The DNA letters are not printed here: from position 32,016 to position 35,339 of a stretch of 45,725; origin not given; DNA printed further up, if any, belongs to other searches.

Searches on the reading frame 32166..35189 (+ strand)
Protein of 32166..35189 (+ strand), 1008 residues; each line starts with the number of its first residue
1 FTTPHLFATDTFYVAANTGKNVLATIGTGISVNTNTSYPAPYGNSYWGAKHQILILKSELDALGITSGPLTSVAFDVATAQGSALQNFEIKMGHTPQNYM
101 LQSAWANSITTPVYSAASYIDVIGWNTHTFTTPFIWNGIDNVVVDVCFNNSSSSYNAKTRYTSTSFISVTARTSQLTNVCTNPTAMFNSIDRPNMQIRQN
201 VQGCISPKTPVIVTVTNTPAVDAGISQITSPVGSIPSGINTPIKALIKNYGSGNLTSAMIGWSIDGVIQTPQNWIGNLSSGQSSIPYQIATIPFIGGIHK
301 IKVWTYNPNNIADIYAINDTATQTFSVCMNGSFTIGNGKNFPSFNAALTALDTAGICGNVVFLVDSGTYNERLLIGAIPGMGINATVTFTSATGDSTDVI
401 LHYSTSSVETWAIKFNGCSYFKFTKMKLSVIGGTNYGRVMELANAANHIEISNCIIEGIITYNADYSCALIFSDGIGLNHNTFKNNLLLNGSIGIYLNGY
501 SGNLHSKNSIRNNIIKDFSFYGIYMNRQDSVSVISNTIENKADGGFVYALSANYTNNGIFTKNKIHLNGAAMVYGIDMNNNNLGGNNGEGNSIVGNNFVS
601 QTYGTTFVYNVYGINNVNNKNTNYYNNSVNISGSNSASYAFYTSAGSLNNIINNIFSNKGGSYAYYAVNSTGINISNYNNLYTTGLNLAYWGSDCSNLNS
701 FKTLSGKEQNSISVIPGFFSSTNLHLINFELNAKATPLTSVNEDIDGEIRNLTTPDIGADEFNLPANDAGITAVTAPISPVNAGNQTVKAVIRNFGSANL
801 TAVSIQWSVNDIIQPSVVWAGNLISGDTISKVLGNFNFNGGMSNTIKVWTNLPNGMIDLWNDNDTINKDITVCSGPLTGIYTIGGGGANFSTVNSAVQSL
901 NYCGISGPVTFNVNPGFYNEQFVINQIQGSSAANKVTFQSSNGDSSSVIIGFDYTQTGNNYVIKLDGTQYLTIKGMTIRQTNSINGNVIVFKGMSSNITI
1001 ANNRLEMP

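Call 92: search_protein_families(library=pfam, proteins=[window:32166-35189:+], max_evalue=0.01)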
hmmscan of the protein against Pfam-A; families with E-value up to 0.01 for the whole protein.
window:32166-35189:+ (1008 aa): 1 family
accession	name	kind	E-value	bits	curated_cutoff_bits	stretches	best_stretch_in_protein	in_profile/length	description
PF13229.12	Beta_helix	-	0.00039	20.5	25.9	1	444-628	6-157/158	Right handed beta helix region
